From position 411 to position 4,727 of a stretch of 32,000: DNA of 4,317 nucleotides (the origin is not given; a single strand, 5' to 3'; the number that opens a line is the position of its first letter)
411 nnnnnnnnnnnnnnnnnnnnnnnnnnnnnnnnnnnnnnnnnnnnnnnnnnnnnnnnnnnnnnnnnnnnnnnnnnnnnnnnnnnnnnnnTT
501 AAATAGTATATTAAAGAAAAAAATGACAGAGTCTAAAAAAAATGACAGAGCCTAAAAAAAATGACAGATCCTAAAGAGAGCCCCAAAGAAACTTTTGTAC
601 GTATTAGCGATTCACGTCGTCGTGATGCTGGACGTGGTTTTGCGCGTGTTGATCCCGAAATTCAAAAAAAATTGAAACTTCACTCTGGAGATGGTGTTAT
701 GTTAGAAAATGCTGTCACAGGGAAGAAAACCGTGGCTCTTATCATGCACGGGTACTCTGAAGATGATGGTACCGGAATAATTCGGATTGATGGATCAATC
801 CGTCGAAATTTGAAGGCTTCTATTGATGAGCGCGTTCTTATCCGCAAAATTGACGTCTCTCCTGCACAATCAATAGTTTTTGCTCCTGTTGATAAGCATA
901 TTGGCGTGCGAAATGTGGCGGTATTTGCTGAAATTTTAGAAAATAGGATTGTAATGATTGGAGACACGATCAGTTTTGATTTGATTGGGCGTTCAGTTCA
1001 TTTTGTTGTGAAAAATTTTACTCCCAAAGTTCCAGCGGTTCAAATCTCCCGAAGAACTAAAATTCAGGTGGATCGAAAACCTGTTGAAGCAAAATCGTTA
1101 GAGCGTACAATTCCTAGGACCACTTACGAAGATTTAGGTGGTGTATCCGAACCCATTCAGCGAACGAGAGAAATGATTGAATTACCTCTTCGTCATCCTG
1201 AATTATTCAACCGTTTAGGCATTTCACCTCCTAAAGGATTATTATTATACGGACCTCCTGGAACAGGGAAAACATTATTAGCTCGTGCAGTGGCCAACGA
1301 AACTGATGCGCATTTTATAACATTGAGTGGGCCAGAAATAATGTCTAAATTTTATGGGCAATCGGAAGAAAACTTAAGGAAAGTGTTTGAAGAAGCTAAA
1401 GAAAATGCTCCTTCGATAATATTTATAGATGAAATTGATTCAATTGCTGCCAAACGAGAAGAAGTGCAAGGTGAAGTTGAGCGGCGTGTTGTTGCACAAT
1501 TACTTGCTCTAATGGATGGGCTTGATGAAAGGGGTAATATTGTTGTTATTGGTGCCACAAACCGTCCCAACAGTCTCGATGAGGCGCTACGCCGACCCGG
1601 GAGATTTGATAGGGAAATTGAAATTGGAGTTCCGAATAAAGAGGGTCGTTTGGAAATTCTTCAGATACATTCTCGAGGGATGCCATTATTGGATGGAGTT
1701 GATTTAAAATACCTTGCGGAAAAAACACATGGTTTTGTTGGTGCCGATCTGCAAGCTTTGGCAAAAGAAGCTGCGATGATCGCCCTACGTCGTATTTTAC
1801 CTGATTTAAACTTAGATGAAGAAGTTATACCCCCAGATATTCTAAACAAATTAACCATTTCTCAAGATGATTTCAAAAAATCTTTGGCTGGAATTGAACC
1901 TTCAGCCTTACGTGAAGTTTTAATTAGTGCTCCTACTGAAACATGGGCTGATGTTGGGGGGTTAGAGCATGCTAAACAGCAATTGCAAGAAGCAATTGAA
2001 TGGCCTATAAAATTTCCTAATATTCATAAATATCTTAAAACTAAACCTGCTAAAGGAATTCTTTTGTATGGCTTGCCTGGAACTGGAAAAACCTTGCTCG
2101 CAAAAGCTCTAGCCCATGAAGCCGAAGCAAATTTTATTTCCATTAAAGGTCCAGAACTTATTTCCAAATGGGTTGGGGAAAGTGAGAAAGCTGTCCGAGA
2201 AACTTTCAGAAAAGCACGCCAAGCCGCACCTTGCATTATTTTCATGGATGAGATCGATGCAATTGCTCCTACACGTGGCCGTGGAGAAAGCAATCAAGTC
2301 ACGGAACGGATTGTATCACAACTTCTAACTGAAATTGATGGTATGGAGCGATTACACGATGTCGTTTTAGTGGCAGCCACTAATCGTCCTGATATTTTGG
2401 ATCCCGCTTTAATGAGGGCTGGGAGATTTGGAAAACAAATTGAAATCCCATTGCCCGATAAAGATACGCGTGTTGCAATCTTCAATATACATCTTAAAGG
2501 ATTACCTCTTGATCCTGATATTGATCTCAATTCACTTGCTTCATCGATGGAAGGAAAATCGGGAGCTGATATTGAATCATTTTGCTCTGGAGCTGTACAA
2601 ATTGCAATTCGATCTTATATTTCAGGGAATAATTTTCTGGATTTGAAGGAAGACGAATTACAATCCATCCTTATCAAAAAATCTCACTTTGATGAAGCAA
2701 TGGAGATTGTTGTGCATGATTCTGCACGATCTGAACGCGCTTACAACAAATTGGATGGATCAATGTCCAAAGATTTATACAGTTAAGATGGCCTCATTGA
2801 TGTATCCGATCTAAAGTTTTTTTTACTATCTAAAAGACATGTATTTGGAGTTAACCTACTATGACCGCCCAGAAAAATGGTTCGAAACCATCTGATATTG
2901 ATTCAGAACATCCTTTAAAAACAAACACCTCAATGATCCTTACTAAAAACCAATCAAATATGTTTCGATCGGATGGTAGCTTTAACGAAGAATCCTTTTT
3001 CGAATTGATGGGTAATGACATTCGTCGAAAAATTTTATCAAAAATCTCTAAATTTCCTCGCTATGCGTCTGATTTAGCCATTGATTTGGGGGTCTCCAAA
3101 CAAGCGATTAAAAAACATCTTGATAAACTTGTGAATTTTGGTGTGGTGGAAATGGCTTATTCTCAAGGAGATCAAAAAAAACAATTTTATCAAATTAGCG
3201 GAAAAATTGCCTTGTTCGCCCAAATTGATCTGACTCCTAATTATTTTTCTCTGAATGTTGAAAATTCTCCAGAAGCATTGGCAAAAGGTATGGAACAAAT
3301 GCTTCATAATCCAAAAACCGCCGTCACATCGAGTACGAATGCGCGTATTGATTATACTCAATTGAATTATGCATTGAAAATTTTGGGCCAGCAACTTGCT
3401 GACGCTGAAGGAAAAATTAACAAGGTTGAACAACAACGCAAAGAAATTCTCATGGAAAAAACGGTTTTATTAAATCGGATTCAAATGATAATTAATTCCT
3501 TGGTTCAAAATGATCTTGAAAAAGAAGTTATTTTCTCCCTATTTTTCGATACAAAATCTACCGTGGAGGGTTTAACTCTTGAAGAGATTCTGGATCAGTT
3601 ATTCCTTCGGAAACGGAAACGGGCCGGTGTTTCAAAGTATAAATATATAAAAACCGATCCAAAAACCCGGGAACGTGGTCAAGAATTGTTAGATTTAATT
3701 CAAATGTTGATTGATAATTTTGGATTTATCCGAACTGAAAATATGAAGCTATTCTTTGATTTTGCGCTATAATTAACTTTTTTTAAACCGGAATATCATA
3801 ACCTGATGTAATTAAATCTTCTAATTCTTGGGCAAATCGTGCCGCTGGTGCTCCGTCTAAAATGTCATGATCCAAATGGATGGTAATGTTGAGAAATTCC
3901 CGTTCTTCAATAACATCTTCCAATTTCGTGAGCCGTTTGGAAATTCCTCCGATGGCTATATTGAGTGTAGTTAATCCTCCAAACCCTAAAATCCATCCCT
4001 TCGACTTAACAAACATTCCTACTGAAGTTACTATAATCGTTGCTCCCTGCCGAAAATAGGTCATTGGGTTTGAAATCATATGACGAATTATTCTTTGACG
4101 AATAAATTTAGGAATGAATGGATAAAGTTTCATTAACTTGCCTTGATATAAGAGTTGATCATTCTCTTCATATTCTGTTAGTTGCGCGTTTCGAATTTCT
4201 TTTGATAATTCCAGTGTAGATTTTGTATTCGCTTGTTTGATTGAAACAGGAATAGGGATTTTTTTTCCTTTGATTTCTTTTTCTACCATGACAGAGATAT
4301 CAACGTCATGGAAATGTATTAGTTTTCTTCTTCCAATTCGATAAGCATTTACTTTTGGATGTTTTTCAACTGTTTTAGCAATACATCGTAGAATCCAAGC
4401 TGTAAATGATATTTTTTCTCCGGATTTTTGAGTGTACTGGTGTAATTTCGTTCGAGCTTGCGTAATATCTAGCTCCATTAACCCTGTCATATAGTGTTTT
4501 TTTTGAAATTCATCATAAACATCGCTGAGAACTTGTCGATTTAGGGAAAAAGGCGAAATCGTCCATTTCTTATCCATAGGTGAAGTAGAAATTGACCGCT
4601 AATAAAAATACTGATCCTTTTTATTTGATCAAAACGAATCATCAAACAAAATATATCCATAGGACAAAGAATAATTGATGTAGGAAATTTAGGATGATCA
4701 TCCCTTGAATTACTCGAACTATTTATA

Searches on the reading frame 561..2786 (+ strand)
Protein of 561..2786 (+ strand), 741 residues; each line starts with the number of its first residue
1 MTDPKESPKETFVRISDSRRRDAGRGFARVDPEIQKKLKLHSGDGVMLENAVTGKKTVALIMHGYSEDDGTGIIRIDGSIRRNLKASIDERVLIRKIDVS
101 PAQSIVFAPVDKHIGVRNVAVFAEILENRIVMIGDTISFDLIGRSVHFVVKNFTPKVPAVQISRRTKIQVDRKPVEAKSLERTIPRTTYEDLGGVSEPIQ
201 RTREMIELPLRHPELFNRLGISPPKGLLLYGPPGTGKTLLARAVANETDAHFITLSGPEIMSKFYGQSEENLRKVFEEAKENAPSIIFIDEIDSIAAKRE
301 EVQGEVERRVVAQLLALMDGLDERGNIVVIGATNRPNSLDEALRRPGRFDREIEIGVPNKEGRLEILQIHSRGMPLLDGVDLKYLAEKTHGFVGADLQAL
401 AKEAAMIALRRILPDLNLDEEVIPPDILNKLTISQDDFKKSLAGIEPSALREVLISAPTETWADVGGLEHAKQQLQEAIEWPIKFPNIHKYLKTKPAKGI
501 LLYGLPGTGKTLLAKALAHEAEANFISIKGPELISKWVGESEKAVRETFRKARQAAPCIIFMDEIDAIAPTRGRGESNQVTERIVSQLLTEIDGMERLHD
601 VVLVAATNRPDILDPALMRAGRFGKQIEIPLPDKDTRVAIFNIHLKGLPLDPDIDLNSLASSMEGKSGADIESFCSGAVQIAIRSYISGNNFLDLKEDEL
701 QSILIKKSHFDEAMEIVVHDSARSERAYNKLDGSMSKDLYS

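Call 7: search_protein_families(library=pfam, proteins=[window:561-2786:+], max_evalue=0.001)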
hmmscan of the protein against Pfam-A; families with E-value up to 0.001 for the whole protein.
window:561-2786:+ (741 aa): 40 families (the best 25 are shown)
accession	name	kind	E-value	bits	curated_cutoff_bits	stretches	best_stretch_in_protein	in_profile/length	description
PF00004.35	AAA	-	6.6e-100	331.1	21.2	2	227-356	1-130/131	ATPase family associated with various cellular activities (AAA)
PF17862.7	AAA_lid_3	-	1.8e-25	88.5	27.2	2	380-416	2-38/45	AAA+ lid domain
PF02359.24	CDC48_N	-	2.2e-18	66.6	35.1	1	14-98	3-84/85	Cell division protein 48 (CDC48), N-terminal domain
PF05496.18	RuvB_N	-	5.2e-15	56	27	1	227-302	36-103/159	Holliday junction DNA helicase RuvB P-loop domain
PF13191.12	AAA_16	-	5.7e-15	56.6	32.6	2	215-329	15-136/167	AAA ATPase domain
PF07724.20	AAA_2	-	7.5e-12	46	27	1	227-320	6-101/166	AAA domain (Cdc48 subfamily)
PF13401.12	AAA_22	-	1.3e-11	45.4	27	1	227-282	8-61/130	AAA domain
PF07728.20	AAA_5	-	3.1e-11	43.9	22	1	227-345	2-137/139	AAA domain (dynein-related subfamily)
PF13671.12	AAA_33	-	7.4e-11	43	27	1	228-335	3-80/143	AAA domain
PF06068.19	TIP49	-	8e-11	42.1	23.8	2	497-552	50-106/347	TIP49 P-loop domain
PF13173.12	AAA_14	-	1.1e-10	42.1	27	1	227-308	5-87/129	AAA domain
PF20720.3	nSTAND3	-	4.7e-09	36.6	27.2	0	498-544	18-67/155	Novel STAND NTPase 3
PF05673.19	DUF815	-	2e-08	34.1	23.8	1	486-528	42-84/249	Protein of unknown function (DUF815)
PF02933.23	CDC48_2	-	3.9e-08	33.2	22.4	1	120-176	8-63/64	Cell division protein 48 (CDC48), domain 2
PF24883.2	NPHP3_N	-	1.1e-07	32.7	24.8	0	225-251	23-49/164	Nephrocystin 3, N-terminal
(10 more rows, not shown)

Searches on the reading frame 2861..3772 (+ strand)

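Call 7: search_protein_families(library=pfam, proteins=[window:2861-3772:+], max_evalue=0.001)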
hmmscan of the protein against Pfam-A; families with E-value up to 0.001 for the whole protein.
window:2861-3772:+ (303 aa): 3 families
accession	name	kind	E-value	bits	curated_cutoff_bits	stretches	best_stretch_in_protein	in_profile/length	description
PF01022.26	HTH_5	-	1.1e-07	32.1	22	1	54-97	3-46/47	Bacterial regulatory protein, arsR family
PF12840.13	HTH_20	-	3.5e-05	24.1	27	1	50-97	1-49/51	Helix-turn-helix domain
PF24033.1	DUF7342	-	0.00081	19.8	31.6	0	61-123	13-71/150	Family of unknown function (DUF7342)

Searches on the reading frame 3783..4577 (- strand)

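Call 7: search_protein_families(library=pfam, proteins=[window:3783-4577:-], max_evalue=0.001)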
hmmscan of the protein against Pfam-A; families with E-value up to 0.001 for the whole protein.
window:3783-4577:- (264 aa): 1 family
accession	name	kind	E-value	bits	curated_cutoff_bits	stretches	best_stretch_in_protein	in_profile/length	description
PF00198.28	2-oxoacid_dh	-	2.5e-20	73.4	23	2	38-131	41-131/232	2-oxoacid dehydrogenases acyltransferase (catalytic domain)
